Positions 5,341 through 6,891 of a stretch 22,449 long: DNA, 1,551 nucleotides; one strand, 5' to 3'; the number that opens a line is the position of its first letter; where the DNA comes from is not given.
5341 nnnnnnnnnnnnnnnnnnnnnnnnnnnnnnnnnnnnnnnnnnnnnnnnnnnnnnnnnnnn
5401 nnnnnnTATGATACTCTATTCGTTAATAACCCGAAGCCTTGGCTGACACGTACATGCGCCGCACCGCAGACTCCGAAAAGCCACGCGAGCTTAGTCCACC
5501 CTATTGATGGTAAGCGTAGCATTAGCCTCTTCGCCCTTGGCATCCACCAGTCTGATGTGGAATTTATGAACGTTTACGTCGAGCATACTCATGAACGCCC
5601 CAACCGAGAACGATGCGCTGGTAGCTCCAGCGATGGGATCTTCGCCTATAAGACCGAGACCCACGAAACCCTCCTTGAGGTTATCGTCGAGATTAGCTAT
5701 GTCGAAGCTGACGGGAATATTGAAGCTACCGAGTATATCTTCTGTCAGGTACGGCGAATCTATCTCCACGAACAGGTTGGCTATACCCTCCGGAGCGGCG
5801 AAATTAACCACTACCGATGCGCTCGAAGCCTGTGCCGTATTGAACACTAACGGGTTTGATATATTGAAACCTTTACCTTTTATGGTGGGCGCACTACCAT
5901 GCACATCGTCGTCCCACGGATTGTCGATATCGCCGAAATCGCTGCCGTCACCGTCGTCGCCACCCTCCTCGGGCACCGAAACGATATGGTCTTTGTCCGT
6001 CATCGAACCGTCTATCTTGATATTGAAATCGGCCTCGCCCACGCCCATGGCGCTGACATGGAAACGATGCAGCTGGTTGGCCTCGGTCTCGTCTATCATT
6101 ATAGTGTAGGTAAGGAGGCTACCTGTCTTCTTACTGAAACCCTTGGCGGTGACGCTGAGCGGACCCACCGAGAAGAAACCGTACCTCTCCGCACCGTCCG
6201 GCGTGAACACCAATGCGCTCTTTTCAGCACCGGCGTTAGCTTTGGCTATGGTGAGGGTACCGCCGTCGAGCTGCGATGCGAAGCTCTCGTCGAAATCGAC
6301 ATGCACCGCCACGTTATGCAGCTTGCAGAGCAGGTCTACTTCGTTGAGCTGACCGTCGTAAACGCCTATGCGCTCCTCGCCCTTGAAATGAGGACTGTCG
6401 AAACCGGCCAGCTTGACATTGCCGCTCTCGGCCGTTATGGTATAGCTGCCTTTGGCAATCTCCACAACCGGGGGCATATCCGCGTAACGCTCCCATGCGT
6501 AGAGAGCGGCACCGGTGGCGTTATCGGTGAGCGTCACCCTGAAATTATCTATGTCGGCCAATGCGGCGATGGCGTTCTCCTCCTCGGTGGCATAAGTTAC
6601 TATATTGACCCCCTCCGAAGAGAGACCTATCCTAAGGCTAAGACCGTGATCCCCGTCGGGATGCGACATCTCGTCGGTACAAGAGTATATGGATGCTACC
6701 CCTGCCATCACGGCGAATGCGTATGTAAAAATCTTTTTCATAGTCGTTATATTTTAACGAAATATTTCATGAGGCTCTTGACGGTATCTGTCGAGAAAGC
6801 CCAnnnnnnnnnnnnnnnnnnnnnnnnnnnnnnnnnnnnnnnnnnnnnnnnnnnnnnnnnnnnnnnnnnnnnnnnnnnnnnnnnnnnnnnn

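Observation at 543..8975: Five-gene operon of mosaic surface lipoproteins (three PCMD-like C-domains and three homologous N-domains, shuffled) plus one embedded beta-rich secreted protein. Candidate uncharacterised cell-surface system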

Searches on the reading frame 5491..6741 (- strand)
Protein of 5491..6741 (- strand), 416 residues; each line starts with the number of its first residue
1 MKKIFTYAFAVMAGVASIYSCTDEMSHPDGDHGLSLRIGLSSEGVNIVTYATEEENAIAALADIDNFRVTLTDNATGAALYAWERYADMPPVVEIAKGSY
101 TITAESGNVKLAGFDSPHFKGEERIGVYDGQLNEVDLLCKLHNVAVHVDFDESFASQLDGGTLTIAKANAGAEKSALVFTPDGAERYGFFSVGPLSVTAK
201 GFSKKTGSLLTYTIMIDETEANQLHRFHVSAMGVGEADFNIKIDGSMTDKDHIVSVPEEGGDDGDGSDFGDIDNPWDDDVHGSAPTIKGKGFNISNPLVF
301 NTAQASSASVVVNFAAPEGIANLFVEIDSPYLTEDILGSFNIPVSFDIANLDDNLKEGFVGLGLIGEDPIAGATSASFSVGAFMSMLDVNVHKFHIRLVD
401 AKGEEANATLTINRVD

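Call 4: search_protein_families(library=pfam, proteins=[window:5491-6741:-], max_evalue=0.1)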
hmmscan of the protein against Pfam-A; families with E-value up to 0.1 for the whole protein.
window:5491-6741:- (416 aa): 1 family
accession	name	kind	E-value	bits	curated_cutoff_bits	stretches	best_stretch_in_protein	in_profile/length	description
PF14900.11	DUF4493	-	3.6e-32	112.5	27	1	40-257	10-225/226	Domain of unknown function (DUF4493)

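Call 5: search_protein_families(library=ncbifam, proteins=[window:5491-6741:-], max_evalue=0.1)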
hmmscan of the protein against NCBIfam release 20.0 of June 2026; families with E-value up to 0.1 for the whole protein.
window:5491-6741:- (416 aa): 0 families

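Call 8: search_solved_structures(query=window:5491-6741:-, max_evalue=10)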
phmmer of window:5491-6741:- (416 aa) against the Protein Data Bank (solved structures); distinct sequences matched with E-value up to 10: 1.
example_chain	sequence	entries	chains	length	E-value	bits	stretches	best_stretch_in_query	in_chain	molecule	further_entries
2k4w_A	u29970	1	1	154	0.2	14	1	192-287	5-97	Superoxide dismutase [Cu-Zn]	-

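Call 25: find_homologous_proteins(query=A2, max_evalue=0.00001)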
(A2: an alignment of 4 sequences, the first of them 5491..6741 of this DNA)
Query A2 (4 sequences) (416 aa, profile of the alignment): 25 proteins with E <= 0.00001 among 8000 candidates.
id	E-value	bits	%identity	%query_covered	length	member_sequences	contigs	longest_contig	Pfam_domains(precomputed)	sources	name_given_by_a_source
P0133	6.4e-185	633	24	82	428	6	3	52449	PF14900.12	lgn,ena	-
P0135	5.1e-181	620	26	84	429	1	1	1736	PF14900.12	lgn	-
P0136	1.7e-175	602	98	100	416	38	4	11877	PF14900.12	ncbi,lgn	-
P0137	8.1e-173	593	25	82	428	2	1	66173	PF14900.12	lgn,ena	-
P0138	7.4e-162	557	25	83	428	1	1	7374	PF14900.12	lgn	-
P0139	9.0e-159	547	87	100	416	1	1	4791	PF14900.12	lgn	-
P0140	1.7e-154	533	84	100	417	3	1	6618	PF14900.12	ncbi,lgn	-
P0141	3.0e-154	532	86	100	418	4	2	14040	PF14900.12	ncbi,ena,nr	ncbi:MAG: DUF4493 domain-containing protein [Rikenellaceae bacterium]|nr:DUF4493 domain-containing p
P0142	7.1e-153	527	84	100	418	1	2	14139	PF14900.12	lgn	-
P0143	1.7e-109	385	58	100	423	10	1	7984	PF14900.12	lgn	-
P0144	4.8e-108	380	59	100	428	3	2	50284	PF14900.12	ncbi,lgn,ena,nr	ncbi:MAG: DUF4493 domain-containing protein [Rikenellaceae bacterium]|nr:DUF4493 domain-containing p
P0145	9.6e-106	372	58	98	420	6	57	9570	PF14900.12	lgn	-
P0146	9.6e-57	211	29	99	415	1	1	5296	PF14900.12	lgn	-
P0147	8.6e-54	201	27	100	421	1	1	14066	PF14900.12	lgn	-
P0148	6.4e-53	198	29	99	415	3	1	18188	PF14900.12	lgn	-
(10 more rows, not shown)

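Call 37: predict_structure(alignment_id=A3)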
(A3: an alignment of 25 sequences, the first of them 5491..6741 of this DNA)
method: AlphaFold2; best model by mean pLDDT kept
length: 416 residues; sequences in the alignment: 25
mean_pLDDT: 71.5   pTM: 0.45
mean pLDDT of the five models: 71.5, 71.4, 70.7, 69.4, 67.0
residues with pLDDT >= 90: 33; 70-90: 268; 50-70: 25; < 50: 90
segments of 3 or more residues with pLDDT < 50: 1-30, 43-53, 234-239, 241-282
pLDDT, mean of each block of 10 residues (from residue 1): 35 34 36 67 46 52 82 85 86 81 84 83 80 78 83 80 83 76 83 84 80 77 77 50 38 26 32 35 73 77 76 89 91 80 88 83 84 87 82 91 89 84
secondary structure, 60 per line:
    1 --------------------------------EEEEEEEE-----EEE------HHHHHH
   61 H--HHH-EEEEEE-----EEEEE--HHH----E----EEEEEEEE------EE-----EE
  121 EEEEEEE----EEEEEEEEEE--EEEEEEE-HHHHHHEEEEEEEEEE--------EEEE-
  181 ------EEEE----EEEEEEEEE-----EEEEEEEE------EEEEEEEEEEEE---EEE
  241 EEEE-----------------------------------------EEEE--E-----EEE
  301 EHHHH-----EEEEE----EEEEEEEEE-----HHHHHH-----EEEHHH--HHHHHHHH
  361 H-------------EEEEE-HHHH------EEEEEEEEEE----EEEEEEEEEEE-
elements in order: E33-40 E46-48 H55-61 E68-73 E79-83 E98-105 E119-127 E132-141 E144-150 H152-157 E158-167 E176-179 E187-190 E195-203 E209-216 E223-234 E238-244 E286-289 E298-301 H302-305 E311-315 E320-328 H334-339 E345-347 H353-361 E375-379 H381-384 E391-400 E405-415

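Call 65: fold_search(model_id=the predicted structure, library=pdb)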
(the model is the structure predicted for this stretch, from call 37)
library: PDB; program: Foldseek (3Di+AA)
matches with E <= 10: 1511; with E <= 0.001: 123
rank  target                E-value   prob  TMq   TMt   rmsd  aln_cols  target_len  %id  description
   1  4p99_A                7.2e-08  1.00  0.15  0.15  35.7       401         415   10  Ca2+-stabilized adhesin helps an Antarctic bacterium reach out and bind ice (released 2014-06-18)
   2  4h40_B                2.0e-07  1.00  0.30  0.39  10.6       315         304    8  Crystal structure of a putative cell adhesion protein (BF2867) from Bacteroides fragilis NCTC 9343 at 2.57 A resolutio (released 2012-10-03)
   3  4qdg_A                2.3e-07  1.00  0.28  0.37   9.8       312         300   13  Crystal structure of a putative adhesin (BT2657) from Bacteroides thetaiotaomicron VPI-5482 at 2.20 A resolution (PSI  (released 2014-06-11)
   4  4h40_A                3.2e-07  1.00  0.30  0.38  10.4       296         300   10  Crystal structure of a putative cell adhesion protein (BF2867) from Bacteroides fragilis NCTC 9343 at 2.57 A resolutio (released 2012-10-03)
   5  4gpv_A                4.3e-07  1.00  0.31  0.38   7.3       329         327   10  Crystal structure of a putative cell adhesion protein (BACEGG_00536) from Bacteroides eggerthii DSM 20697 at 1.67 A re (released 2012-09-19)
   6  3gf8                  4.5e-07  1.00  0.30  0.41   7.7       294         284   12  Crystal structure of putative polysaccharide binding proteins (DUF1812) (NP_809975.1) from BACTEROIDES THETAIOTAOMICRON  (released 2009-03-24)
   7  4gpv_B                4.5e-07  1.00  0.30  0.37   7.3       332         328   10  Crystal structure of a putative cell adhesion protein (BACEGG_00536) from Bacteroides eggerthii DSM 20697 at 1.67 A re (released 2012-09-19)
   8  4qdg_B                5.3e-07  1.00  0.29  0.37   9.6       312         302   13  Crystal structure of a putative adhesin (BT2657) from Bacteroides thetaiotaomicron VPI-5482 at 2.20 A resolution (PSI  (released 2014-06-11)
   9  3up6_A                6.0e-07  1.00  0.28  0.35  10.4       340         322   11  Crystal structure of a putative cell adhesion protein (BACOVA_04078) from Bacteroides ovatus ATCC 8483 at 2.80 A resol (released 2011-12-21)
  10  5cag                  6.7e-07  1.00  0.23  0.31  12.8       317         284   11  Crystal structure of a putative adhesin (BACOVA_02677) from Bacteroides ovatus ATCC 8483 at 3.00 A resolution (PSI Commu (released 2015-10-14)
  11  3up6_B                9.3e-07  1.00  0.28  0.34  10.8       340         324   11  Crystal structure of a putative cell adhesion protein (BACOVA_04078) from Bacteroides ovatus ATCC 8483 at 2.80 A resol (released 2011-12-21)
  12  5irb_B                9.3e-07  1.00  0.15  0.19  35.2       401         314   12  Structural insight into host cell surface retention of a 1.5-MDa bacterial ice-binding adhesin (released 2017-07-19)
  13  3ufi                  1.2e-06  1.00  0.29  0.39   8.4       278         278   12  Crystal structure of a putative cell adhesion protein (BACOVA_04980) from Bacteroides ovatus ATCC 8483 at 2.18 A resolut (released 2011-12-14)
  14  5irb_A                1.5e-06  0.99  0.15  0.19  35.4       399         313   12  Structural insight into host cell surface retention of a 1.5-MDa bacterial ice-binding adhesin (released 2017-07-19)
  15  5nfi                  1.6e-06  1.00  0.28  0.38   8.7       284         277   12  The fimbrial anchor protein Mfa2 from Porphyromonas gingivalis (released 2018-02-07)
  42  6e57_C                8.9e-05  0.80  0.13  0.14  23.0       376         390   10  Bacteroides ovatus mixed-linkage glucan utilization locus (MLGUL) SGBP-B in complex with mixed-linkage heptasaccharide (released 2019-05-29)
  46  6e57_A                1.0e-04  0.75  0.14  0.14  23.8       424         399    8  Bacteroides ovatus mixed-linkage glucan utilization locus (MLGUL) SGBP-B in complex with mixed-linkage heptasaccharide (released 2019-05-29)
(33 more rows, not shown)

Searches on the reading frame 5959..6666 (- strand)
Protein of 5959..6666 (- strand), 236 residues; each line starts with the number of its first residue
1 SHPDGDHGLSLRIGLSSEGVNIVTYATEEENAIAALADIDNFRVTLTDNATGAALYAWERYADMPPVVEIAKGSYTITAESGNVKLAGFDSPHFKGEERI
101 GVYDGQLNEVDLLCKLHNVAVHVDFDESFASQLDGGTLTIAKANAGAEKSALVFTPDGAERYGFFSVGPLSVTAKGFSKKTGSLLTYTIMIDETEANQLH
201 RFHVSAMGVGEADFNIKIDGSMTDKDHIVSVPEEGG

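Call 50: search_solved_structures(query=A5, max_evalue=10, show_alignments=2)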
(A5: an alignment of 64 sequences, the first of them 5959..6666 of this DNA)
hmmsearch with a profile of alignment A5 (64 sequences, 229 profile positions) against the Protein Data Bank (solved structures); distinct sequences matched with E-value up to 10: 12.
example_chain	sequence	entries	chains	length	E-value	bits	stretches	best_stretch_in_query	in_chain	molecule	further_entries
6fwx_A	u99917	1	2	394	0.00097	22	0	59-92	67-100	Titin,Titin,Titin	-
6xi3_AAA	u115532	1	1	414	0.058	16.1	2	156-216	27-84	Large adhesion protein (Lap) involved in biofilm formation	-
6nuk_A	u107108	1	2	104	0.062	16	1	150-221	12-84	Ferredog-Diesel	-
6czj_A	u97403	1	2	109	0.065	16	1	153-213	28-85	b10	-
1ya5_A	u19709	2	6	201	0.25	14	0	59-92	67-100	N2B-TITIN ISOFORM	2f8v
6d69_A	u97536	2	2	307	0.62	12.8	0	32-60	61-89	NHL Repeat Region of D. melanogaster Thin | Thin, isoform D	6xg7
9sj2_C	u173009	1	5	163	0.68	12.6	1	131-216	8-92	AbpX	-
6sdb_A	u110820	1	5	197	0.91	12.2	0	59-92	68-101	Titin,Decorin,Titin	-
9bog_D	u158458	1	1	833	1.4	11.6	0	34-93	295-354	Outer membrane usher protein FimD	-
3rfz_B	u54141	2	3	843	1.4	11.6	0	34-93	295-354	Outer membrane usher protein, type 1 fimbrial synthesis | Outer membrane usher protein FimD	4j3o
9fw9_D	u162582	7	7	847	1.5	11.6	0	34-93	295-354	Outer membrane usher protein FimD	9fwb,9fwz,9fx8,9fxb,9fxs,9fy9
6e14_D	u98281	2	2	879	1.7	11.4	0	34-93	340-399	Fimbrial biogenesis outer membrane usher protein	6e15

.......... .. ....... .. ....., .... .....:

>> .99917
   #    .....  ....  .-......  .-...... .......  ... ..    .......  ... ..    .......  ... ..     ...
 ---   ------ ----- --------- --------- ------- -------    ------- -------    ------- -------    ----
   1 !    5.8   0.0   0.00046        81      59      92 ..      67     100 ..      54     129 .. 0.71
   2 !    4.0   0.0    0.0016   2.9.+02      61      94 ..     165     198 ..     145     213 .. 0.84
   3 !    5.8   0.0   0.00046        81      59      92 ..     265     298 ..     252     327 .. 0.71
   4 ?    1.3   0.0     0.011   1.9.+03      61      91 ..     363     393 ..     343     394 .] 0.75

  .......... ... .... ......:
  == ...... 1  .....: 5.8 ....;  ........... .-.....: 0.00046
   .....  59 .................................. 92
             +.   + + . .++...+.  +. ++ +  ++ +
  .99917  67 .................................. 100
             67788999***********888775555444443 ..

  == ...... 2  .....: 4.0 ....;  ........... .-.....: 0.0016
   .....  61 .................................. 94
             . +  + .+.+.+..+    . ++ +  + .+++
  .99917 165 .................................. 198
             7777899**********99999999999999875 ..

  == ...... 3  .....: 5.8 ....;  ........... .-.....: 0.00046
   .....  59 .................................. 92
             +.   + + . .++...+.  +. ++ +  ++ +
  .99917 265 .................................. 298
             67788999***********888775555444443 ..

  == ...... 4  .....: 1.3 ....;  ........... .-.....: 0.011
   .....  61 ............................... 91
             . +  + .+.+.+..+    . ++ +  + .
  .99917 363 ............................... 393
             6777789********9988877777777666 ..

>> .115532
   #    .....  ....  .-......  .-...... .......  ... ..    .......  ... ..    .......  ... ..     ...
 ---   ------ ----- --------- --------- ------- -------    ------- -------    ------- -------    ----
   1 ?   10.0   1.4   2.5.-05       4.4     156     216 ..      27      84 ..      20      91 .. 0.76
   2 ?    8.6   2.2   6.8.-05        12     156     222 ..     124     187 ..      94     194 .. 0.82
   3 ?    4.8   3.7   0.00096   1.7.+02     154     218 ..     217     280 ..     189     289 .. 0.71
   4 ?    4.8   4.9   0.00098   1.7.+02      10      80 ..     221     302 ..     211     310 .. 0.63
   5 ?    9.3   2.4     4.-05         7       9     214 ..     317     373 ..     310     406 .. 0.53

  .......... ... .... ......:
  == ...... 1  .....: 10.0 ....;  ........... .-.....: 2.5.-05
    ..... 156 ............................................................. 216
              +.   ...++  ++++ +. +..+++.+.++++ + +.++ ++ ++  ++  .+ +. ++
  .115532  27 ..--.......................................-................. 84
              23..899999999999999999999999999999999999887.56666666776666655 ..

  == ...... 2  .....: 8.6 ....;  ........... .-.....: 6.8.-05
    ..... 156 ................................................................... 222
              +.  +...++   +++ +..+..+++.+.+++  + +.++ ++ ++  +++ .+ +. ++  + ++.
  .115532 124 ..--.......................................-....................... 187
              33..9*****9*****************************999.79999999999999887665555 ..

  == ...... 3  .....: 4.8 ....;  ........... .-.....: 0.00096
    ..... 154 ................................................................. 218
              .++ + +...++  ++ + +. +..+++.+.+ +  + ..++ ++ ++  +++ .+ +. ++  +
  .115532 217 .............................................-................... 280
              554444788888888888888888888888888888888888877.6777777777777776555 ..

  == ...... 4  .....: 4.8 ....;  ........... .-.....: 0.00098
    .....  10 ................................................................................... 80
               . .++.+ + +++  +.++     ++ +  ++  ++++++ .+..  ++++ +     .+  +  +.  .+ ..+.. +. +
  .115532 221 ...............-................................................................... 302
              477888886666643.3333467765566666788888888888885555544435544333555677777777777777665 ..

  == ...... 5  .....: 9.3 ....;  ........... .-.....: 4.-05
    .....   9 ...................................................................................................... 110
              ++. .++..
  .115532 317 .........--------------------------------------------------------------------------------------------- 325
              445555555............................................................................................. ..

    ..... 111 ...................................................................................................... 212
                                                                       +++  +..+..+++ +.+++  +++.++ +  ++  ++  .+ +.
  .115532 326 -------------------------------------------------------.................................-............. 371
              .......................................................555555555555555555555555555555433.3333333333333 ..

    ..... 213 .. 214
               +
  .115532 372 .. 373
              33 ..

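Call 51: search_protein_families(library=pfam, alignment_id=A5, max_evalue=1)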
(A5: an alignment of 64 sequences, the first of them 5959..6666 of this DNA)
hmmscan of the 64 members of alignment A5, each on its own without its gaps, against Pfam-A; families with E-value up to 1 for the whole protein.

A. member 1, window:5959-6666:- (236 aa): 1 family
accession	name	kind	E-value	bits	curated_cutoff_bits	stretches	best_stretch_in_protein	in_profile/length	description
PF14900.11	DUF4493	-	7.6e-33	114.7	27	1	12-232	8-225/226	Domain of unknown function (DUF4493)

B. families by the number of members that match (of 64 scanned): 89 families (the first 25 are shown)
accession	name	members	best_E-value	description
PF14900.11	DUF4493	63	3.9e-61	Domain of unknown function (DUF4493)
PF14344.12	DUF4397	7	0.0011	Domain of unknown function (DUF4397)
PF13860.13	FlgD_ig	4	0.002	FlgD Ig-like domain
PF13620.12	CarboxypepD_reg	4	0.0057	Carboxypeptidase regulatory-like domain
PF14660.12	DUF4458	3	0.0019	Domain of unknown function (DUF4458)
PF21466.3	GH101_dom-5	2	0.0024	Endo-alpha-N-acetylgalactosaminidase, domain 5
PF13149.12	Mfa_like_1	2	0.0038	Fimbrillin-like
PF03785.20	Peptidase_C25_C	2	0.0053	Peptidase family C25, C terminal ig-like domain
PF01681.22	C6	2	0.01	C6 domain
PF13205.12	Big_5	2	0.013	Bacterial Ig-like domain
PF08522.16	BT_3987-like_N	2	0.028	BT_3987-like, N-terminal domain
PF07523.18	Big_3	2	0.047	Bacterial Ig-like domain (group 3)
PF12985.13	DUF3869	1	0.00011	Domain of unknown function (DUF3869)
PF02014.22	Reeler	1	0.0004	Reeler domain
PF25650.1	crAss_AuxCP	1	0.00099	Bacteriophage crAss001 auxiliary capsid protein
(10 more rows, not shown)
